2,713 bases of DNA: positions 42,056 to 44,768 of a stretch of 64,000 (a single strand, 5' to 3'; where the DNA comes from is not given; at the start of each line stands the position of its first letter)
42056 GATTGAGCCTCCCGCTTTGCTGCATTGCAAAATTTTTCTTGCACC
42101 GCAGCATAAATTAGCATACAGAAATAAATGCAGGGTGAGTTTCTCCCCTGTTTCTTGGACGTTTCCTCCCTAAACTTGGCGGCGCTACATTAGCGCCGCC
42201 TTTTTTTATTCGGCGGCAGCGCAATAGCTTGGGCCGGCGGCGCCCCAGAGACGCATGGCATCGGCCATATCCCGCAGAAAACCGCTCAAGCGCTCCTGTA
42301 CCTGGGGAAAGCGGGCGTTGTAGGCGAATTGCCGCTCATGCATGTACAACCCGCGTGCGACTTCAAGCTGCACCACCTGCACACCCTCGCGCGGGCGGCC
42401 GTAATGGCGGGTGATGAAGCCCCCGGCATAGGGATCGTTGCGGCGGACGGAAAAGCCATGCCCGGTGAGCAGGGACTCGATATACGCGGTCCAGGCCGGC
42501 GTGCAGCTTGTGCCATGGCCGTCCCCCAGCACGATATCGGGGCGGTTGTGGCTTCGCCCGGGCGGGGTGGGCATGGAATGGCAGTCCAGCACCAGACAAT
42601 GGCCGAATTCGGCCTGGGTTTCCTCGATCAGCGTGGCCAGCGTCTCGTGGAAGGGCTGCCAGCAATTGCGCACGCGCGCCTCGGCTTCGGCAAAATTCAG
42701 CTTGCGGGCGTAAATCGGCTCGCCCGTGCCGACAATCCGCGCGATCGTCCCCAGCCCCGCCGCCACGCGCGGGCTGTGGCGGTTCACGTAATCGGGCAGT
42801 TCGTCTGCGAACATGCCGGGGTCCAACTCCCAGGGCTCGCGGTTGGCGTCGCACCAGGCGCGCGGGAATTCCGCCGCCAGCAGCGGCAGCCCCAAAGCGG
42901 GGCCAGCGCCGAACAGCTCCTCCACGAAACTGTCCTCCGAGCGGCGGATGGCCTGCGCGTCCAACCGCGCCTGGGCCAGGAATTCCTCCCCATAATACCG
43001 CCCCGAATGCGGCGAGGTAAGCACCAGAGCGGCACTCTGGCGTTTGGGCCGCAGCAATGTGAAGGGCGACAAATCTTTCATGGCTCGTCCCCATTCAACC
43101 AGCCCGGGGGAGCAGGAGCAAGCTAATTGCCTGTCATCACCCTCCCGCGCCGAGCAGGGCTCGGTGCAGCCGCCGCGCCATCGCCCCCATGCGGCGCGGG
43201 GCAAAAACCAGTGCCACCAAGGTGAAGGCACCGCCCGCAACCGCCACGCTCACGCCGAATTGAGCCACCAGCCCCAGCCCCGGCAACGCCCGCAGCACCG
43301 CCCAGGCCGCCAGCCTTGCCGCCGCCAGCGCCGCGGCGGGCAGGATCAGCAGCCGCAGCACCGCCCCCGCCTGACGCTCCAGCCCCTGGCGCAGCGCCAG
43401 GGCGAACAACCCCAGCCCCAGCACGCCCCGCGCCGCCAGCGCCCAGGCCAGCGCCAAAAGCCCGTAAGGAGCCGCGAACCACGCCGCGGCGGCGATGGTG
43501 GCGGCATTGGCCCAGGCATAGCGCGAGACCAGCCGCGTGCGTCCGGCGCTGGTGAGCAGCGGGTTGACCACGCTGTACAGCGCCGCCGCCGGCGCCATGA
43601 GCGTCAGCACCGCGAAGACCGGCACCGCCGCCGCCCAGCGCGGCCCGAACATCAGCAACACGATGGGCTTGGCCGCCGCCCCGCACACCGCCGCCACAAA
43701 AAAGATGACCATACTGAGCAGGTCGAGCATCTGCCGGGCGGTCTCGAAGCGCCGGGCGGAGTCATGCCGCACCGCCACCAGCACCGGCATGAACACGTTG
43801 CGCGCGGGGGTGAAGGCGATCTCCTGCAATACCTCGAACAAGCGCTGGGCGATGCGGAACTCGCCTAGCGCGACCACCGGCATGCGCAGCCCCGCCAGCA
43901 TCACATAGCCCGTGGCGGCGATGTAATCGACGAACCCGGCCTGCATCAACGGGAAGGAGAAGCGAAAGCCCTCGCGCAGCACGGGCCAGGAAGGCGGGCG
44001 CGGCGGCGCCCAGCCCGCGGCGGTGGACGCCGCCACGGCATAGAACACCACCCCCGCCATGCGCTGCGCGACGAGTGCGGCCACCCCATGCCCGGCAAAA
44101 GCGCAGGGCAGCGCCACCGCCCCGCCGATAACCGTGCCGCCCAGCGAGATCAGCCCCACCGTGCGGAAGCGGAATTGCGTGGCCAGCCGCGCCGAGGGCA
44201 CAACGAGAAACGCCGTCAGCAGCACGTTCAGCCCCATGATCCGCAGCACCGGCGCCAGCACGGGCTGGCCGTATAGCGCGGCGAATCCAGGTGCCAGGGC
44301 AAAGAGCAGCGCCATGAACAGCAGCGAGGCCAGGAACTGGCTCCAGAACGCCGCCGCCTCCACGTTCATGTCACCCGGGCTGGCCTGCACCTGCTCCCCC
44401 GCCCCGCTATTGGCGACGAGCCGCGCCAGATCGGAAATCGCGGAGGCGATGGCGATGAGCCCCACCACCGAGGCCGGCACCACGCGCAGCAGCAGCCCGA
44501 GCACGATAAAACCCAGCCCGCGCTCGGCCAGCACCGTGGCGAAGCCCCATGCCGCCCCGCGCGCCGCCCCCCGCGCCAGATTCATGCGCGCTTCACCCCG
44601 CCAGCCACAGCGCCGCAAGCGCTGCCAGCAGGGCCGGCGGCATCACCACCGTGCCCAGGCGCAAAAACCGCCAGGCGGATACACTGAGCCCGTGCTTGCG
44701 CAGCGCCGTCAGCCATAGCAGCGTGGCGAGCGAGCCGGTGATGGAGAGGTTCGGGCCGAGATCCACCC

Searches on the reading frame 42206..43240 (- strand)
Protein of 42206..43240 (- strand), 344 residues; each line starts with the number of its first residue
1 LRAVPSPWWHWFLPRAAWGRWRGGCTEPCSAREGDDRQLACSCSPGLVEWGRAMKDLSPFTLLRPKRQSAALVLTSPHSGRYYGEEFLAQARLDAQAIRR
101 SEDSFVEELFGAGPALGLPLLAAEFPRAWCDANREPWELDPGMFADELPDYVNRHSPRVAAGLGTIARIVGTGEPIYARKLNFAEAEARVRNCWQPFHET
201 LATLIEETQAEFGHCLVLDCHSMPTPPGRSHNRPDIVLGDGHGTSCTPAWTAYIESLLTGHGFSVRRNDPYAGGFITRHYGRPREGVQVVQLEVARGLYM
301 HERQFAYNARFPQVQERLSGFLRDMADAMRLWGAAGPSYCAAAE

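Call 69: search_protein_families(library=pfam, proteins=[window:42206-43240:-], max_evalue=0.00001)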
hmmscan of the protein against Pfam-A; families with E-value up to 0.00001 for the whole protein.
window:42206-43240:- (344 aa): 1 family
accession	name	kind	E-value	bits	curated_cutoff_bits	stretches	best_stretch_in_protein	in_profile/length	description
PF05013.17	FGase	-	3.4e-72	243.6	28.9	1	71-300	2-219/219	N-formylglutamate amidohydrolase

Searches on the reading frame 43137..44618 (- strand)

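Call 69: search_protein_families(library=pfam, proteins=[window:43137-44618:-], max_evalue=0.00001)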
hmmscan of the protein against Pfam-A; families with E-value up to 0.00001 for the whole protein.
window:43137-44618:- (493 aa): 2 families
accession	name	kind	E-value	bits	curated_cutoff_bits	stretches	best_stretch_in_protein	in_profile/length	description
PF13440.11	Polysacc_synt_3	-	3e-46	158.4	23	1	47-333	6-293/293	Polysaccharide biosynthesis protein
PF01943.22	Polysacc_synt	-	1.6e-15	57.7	28.2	1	19-281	2-271/274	Polysaccharide biosynthesis protein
